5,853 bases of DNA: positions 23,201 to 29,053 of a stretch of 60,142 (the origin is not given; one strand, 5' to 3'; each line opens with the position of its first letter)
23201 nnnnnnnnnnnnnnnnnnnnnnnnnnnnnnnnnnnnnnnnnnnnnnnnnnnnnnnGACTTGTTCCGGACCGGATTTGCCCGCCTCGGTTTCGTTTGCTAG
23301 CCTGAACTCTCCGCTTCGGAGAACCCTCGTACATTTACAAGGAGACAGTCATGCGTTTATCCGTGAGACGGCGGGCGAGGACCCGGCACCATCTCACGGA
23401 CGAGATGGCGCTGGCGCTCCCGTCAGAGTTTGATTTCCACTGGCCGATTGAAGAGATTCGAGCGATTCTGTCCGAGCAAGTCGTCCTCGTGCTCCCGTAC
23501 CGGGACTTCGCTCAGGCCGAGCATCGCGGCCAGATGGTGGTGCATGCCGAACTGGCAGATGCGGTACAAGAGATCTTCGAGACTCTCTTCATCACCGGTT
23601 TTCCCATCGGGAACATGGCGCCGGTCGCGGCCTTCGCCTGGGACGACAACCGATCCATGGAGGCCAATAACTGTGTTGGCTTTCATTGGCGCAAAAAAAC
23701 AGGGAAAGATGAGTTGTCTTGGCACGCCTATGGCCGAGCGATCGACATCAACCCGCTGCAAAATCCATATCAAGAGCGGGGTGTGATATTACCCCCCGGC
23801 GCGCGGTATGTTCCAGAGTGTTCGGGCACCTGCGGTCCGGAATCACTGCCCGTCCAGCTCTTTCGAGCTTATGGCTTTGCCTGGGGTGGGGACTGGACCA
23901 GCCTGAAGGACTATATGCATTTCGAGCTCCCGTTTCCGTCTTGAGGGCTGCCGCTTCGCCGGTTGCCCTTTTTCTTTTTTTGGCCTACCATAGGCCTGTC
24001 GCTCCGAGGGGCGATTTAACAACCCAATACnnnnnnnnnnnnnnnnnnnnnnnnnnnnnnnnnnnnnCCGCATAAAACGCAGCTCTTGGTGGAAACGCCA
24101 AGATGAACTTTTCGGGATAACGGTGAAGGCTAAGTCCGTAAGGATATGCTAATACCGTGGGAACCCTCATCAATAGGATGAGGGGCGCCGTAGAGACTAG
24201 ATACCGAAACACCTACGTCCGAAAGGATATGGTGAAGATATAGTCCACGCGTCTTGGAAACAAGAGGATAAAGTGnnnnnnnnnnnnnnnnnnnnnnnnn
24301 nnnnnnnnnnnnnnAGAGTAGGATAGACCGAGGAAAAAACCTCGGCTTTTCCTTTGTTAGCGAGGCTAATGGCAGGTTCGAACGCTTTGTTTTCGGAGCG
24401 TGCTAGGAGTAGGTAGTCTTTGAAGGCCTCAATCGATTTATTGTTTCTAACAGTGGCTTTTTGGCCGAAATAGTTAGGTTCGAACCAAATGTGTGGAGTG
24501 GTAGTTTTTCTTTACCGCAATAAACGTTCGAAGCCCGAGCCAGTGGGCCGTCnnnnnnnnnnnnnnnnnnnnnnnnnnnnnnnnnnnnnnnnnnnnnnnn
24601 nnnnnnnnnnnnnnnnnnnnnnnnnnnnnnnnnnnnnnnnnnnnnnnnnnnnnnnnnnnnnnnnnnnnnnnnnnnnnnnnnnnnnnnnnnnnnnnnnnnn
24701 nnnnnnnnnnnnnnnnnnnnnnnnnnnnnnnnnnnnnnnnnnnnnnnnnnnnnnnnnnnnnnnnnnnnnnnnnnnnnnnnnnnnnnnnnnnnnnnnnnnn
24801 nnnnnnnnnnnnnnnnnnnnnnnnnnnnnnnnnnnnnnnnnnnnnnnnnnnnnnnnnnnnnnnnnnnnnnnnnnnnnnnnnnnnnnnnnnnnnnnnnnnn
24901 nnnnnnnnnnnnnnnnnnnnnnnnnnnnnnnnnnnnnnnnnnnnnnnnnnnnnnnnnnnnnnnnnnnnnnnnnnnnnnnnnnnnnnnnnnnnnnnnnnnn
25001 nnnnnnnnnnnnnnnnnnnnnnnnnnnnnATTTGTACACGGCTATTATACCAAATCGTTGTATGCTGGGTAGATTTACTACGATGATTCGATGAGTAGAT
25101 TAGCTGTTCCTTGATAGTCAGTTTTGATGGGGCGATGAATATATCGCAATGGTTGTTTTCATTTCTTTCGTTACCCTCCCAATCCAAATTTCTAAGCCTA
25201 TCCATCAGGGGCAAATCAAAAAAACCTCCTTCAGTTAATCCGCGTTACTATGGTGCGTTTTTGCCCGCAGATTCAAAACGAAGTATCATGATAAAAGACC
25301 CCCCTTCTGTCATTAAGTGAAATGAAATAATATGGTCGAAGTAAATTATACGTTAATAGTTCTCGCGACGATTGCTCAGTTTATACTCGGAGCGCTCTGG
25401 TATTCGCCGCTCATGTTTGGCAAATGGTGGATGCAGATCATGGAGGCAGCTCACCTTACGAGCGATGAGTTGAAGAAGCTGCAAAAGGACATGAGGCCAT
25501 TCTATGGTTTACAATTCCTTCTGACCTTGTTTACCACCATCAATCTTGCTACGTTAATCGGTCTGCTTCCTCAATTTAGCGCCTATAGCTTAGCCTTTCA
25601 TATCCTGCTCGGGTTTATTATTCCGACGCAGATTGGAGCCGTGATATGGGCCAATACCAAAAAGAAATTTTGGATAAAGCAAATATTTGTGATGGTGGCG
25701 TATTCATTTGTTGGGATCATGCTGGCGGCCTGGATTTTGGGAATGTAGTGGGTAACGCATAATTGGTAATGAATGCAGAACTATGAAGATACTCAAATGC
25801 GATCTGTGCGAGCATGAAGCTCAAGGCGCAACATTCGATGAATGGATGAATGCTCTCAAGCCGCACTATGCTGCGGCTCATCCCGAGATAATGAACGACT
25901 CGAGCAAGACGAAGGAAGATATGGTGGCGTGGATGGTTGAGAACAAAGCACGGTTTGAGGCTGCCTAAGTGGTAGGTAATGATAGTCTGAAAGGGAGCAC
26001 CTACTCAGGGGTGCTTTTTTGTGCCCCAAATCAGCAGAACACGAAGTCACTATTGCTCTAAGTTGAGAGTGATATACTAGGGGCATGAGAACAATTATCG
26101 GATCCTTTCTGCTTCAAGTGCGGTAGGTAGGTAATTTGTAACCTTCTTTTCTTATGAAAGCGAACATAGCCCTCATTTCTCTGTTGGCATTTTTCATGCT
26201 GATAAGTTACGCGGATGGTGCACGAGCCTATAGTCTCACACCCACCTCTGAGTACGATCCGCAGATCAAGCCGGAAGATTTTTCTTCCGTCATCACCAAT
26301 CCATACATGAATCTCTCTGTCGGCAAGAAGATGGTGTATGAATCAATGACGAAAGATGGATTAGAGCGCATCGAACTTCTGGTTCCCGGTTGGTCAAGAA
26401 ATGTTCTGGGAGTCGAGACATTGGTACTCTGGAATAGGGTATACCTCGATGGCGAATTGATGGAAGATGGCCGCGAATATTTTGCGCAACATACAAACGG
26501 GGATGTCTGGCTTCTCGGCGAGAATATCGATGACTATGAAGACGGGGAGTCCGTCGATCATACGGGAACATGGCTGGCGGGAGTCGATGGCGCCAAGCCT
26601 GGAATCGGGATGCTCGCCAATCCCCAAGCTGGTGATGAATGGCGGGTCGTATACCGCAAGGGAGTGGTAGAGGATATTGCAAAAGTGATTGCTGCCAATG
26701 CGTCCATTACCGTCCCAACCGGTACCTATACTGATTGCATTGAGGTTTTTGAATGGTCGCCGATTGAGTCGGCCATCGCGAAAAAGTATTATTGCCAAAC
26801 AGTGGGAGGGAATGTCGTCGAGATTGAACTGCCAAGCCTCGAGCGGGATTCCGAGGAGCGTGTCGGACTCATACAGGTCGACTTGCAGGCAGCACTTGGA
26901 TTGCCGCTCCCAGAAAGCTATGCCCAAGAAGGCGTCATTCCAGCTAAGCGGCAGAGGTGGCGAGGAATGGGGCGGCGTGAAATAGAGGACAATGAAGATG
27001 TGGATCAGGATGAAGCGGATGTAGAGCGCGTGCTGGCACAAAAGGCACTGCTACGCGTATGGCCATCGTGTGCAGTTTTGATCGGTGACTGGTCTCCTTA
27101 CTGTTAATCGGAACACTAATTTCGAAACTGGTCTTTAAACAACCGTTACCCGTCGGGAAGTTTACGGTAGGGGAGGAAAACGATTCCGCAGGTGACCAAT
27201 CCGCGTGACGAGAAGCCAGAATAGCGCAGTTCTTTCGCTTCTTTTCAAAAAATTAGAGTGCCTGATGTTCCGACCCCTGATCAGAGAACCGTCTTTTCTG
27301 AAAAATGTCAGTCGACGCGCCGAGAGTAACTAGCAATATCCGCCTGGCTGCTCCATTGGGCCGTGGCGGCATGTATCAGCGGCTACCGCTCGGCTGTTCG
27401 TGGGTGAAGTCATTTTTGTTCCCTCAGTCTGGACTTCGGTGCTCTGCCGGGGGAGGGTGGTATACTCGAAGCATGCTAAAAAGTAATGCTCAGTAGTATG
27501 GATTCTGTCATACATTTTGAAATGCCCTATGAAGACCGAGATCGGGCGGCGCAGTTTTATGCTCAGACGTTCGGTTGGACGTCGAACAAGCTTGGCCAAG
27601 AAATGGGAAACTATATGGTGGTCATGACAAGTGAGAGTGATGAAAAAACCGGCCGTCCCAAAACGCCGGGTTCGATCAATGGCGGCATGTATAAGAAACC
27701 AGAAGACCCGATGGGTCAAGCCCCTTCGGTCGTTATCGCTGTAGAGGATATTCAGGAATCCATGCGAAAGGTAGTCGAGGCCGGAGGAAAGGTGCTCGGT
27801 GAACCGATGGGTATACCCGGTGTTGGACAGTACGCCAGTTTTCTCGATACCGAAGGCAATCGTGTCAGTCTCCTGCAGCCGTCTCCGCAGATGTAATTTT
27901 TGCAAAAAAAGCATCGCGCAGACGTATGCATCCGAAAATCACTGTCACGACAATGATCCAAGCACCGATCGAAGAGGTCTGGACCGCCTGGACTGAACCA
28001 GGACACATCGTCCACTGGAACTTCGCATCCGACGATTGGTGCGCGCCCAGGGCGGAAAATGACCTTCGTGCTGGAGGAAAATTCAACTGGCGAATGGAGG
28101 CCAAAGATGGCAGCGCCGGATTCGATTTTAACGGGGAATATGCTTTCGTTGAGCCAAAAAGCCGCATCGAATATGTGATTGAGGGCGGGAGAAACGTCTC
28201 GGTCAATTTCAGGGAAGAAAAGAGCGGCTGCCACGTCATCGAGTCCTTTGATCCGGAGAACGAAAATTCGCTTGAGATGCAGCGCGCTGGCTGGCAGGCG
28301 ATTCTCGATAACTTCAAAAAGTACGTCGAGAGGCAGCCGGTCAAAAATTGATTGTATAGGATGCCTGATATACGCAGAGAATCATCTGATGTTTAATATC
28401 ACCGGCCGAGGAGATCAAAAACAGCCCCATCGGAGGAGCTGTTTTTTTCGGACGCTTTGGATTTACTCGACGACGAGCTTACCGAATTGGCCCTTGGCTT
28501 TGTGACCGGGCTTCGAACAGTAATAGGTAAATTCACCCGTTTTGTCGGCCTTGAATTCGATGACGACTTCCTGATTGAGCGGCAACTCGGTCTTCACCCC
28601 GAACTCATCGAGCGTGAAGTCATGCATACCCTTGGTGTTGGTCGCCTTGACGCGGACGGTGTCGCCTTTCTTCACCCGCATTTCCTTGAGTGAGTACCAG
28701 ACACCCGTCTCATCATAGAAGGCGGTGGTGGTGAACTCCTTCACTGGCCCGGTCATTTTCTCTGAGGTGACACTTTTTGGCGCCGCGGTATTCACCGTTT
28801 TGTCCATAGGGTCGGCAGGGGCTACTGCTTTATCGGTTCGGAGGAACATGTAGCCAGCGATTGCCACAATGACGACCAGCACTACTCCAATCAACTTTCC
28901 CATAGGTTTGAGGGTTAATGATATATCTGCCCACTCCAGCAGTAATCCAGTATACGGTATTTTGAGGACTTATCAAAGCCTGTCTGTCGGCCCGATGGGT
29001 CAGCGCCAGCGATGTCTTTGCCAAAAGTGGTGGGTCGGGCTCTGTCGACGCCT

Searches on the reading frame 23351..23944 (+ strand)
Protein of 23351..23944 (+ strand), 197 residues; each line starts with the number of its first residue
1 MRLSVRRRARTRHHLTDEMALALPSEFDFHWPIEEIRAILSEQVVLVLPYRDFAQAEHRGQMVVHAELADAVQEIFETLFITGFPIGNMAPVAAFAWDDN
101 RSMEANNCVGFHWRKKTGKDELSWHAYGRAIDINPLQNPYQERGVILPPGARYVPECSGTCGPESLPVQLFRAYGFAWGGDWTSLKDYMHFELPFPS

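Call 100: search_protein_families(library=pfam, proteins=[window:23351-23944:+], max_evalue=0.0001)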
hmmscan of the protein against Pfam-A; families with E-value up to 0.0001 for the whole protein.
window:23351-23944:+ (197 aa): 1 family
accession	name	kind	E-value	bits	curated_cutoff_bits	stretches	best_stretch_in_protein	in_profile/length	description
PF13539.11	Peptidase_M15_4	-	2.8e-22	79.5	25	1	118-193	2-70/70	D-alanyl-D-alanine carboxypeptidase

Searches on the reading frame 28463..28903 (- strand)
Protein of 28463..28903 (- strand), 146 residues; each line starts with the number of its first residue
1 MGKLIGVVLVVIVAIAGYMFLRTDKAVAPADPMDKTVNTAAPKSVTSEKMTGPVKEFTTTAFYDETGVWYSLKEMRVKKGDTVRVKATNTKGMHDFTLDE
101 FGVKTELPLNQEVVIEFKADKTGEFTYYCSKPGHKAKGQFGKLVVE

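Call 100: search_protein_families(library=pfam, proteins=[window:28463-28903:-], max_evalue=0.0001)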
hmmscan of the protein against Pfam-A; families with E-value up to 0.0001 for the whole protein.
window:28463-28903:- (146 aa): 2 families
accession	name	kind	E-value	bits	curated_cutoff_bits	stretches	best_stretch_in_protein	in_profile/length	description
PF13473.12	Cupredoxin_1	-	8.4e-08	32.6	27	1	70-139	32-101/104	Cupredoxin-like domain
PF00127.26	Copper-bind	-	1.4e-05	25.9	21.2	0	65-146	9-99/99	Copper binding proteins, plastocyanin/azurin family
